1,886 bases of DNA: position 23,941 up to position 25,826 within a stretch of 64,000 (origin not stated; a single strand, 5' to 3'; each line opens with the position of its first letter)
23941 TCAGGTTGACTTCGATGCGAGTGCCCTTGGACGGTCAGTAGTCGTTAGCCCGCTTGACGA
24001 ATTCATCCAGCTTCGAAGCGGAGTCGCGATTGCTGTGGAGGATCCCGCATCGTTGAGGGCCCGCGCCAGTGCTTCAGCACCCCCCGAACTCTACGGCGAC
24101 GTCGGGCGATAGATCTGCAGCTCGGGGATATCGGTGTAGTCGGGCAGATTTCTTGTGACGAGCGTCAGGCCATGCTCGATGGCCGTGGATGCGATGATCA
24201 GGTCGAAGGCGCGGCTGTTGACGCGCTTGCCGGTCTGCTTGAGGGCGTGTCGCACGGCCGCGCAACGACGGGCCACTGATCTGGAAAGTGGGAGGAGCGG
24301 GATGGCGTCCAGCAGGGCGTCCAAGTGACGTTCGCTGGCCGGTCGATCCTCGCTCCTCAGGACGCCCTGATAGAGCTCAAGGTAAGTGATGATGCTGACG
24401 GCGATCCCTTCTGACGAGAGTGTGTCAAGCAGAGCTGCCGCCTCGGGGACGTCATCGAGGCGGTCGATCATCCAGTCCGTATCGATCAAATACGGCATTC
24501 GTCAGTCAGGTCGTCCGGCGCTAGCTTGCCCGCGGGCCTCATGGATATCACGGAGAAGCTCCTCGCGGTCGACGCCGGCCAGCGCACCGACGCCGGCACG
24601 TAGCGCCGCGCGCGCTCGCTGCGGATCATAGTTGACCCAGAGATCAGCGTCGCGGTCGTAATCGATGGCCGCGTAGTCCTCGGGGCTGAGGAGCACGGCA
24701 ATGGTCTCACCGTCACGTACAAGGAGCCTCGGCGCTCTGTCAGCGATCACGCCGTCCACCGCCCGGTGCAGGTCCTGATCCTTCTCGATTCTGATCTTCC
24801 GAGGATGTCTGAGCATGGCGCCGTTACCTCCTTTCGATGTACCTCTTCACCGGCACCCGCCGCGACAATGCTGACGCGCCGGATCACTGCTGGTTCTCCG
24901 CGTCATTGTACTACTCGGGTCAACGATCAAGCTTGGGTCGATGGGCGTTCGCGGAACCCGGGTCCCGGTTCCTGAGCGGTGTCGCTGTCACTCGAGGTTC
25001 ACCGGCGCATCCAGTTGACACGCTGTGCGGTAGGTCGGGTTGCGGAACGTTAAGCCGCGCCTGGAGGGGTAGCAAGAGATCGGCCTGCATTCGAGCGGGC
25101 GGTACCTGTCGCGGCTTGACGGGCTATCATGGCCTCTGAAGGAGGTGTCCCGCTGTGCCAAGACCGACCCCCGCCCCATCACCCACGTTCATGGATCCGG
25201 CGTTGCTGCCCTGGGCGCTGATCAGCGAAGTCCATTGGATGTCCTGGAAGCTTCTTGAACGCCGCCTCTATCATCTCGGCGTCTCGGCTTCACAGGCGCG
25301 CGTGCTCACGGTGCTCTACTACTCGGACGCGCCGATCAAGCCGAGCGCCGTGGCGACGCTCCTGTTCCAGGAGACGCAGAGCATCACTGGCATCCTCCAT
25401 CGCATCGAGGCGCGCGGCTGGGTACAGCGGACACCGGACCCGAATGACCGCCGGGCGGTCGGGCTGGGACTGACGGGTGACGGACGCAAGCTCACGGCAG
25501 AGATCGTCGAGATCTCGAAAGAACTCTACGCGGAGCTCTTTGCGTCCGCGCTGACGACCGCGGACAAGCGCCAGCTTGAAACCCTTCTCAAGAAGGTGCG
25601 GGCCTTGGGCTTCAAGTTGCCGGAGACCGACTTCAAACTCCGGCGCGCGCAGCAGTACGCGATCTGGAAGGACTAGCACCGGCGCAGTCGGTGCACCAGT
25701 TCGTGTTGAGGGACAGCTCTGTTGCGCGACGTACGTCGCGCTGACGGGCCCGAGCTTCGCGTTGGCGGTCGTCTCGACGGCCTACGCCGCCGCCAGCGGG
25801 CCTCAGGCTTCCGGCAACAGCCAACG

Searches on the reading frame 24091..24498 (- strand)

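Call 15: search_protein_families(library=pfam, proteins=[window:24091-24498:-], max_evalue=0.01)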
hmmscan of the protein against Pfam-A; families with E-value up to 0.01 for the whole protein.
window:24091-24498:- (135 aa): 2 families
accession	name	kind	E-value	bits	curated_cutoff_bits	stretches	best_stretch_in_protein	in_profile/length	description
PF01850.27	PIN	-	3.7e-15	57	23.6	1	3-117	1-111/120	PIN domain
PF18480.7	DUF5615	-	0.0014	18.9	23.8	1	71-128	9-65/110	Domain of unknown function (DUF5615)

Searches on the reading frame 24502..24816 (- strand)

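Call 15: search_protein_families(library=pfam, proteins=[window:24502-24816:-], max_evalue=0.01)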
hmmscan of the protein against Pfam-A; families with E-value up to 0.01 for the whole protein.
window:24502-24816:- (104 aa): 1 family
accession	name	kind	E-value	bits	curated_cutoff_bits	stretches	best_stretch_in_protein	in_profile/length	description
PF02604.26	PhdYeFM_antitox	-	0.0053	16.9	29.8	1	15-62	12-59/74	Antitoxin Phd_YefM, type II toxin-antitoxin system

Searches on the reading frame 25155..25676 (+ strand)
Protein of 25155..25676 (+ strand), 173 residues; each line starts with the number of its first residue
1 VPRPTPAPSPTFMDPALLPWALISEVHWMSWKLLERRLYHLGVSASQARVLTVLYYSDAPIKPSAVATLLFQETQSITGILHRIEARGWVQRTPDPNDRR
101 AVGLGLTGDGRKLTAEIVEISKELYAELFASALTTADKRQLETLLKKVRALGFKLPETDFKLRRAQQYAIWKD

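Call 15: search_protein_families(library=pfam, proteins=[window:25155-25676:+], max_evalue=0.01)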
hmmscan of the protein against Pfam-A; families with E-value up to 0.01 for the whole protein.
window:25155-25676:+ (173 aa): 4 families
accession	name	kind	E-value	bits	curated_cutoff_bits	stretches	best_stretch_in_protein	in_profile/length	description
PF12802.13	MarR_2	-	2.7e-12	47.1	27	1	41-101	1-61/61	MarR family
PF01047.28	MarR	-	3.5e-11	43.3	24.6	1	44-102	2-59/59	MarR family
PF13463.12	HTH_27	-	0.0011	19.6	22.2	1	44-108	2-66/68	Winged helix DNA-binding domain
PF22381.2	Staph_reg_Sar_Rot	-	0.0014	19.1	27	1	41-117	10-85/85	Transcriptional regulator SarA/Rot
